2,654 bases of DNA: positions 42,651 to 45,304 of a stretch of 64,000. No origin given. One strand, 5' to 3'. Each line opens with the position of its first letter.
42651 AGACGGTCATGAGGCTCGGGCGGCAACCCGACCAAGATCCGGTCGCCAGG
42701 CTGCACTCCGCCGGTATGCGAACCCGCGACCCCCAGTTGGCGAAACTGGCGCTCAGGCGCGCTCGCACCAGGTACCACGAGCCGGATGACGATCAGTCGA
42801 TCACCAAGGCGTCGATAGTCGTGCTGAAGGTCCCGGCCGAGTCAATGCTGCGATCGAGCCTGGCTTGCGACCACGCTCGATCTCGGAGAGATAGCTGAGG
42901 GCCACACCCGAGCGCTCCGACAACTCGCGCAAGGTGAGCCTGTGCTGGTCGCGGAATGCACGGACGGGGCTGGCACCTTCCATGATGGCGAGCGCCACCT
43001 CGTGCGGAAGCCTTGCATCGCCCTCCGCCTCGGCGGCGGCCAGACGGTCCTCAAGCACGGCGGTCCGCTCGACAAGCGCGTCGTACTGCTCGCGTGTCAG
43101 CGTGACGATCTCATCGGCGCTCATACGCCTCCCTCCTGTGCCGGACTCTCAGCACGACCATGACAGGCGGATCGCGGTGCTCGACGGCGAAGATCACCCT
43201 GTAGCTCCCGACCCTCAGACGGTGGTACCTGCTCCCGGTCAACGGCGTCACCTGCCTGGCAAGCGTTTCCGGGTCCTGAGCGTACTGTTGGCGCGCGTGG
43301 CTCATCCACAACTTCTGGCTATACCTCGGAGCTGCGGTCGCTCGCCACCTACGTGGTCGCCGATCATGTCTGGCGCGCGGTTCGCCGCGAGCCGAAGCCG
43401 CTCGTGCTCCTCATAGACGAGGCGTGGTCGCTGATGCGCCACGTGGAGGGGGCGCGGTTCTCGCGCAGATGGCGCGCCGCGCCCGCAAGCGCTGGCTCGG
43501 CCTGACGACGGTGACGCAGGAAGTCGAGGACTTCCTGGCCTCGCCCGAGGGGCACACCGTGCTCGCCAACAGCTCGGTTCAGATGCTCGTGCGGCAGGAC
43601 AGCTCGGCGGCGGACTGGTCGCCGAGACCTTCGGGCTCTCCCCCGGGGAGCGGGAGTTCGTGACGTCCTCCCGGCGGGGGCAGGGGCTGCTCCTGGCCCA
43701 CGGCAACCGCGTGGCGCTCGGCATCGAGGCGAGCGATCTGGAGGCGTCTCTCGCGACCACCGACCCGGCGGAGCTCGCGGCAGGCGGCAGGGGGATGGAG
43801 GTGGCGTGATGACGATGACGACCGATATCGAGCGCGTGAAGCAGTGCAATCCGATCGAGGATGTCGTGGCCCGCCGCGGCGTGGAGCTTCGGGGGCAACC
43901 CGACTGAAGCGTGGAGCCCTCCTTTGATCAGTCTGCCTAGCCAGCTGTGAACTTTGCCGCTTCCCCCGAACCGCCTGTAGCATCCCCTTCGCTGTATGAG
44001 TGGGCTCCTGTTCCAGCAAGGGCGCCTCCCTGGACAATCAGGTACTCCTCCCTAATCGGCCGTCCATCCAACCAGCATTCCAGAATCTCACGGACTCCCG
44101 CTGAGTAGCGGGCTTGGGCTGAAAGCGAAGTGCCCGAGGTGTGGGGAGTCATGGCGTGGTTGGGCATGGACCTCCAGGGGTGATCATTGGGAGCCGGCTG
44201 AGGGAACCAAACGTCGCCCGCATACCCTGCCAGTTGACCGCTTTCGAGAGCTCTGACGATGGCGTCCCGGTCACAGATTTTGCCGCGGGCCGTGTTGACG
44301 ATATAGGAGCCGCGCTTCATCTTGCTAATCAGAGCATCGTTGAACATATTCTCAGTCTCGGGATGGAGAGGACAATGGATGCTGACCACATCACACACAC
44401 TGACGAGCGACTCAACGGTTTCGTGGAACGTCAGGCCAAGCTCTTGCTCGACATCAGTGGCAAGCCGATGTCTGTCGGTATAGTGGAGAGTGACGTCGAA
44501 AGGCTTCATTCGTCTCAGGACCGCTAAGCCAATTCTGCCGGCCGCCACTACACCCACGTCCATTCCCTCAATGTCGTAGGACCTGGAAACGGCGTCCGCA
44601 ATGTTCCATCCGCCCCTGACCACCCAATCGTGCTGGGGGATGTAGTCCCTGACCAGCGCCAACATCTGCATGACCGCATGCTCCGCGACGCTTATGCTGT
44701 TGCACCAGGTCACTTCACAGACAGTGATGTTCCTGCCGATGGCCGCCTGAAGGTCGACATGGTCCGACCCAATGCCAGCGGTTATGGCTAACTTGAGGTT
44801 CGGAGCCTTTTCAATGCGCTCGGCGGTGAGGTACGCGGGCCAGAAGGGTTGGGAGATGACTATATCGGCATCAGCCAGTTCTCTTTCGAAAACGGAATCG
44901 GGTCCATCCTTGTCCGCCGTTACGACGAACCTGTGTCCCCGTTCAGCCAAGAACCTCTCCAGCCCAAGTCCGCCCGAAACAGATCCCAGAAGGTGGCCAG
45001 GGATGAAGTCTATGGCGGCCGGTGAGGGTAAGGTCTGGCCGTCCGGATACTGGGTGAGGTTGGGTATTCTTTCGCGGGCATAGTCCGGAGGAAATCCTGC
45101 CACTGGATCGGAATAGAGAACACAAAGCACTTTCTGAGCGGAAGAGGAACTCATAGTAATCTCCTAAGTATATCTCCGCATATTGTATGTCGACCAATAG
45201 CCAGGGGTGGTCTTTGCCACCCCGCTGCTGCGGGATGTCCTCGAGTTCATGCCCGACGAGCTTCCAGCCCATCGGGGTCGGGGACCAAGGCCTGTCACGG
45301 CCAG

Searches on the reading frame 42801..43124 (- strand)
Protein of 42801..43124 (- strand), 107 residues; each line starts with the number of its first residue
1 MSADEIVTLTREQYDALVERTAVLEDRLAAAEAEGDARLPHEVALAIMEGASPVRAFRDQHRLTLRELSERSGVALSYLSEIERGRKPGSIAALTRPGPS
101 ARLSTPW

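Call 13: search_protein_families(library=pfam, proteins=[window:42801-43124:-], max_evalue=0.01)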
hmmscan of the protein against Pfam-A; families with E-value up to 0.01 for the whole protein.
window:42801-43124:- (107 aa): 4 families
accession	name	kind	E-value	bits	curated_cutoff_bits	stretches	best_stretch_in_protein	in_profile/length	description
PF01381.28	HTH_3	-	1.1e-07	32.2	23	1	54-88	1-36/55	Helix-turn-helix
PF13560.12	HTH_31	-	2.6e-06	28.1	27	1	55-95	7-48/64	Helix-turn-helix domain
PF12844.13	HTH_19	-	0.0012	19.1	30.2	1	55-87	5-38/64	Helix-turn-helix domain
PF13413.12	HTH_25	-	0.0023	18.1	24.6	0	55-86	3-34/62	Helix-turn-helix domain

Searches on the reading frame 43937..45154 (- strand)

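Call 13: search_protein_families(library=pfam, proteins=[window:43937-45154:-], max_evalue=0.01)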
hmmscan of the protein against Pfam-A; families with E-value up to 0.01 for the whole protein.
window:43937-45154:- (405 aa): 3 families
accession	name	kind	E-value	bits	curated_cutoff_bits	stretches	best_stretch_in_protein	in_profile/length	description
PF02826.25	2-Hacid_dh_C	-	1.6e-52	177.9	25.1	1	161-339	1-177/178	D-isomer specific 2-hydroxyacid dehydrogenase, NAD binding domain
PF00389.36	2-Hacid_dh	-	5.7e-16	58.9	24.6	1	70-368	16-130/134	D-isomer specific 2-hydroxyacid dehydrogenase, catalytic domain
PF03446.21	NAD_binding_2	-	0.00043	20.8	21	1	199-304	1-108/161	NAD binding domain of 6-phosphogluconate dehydrogenase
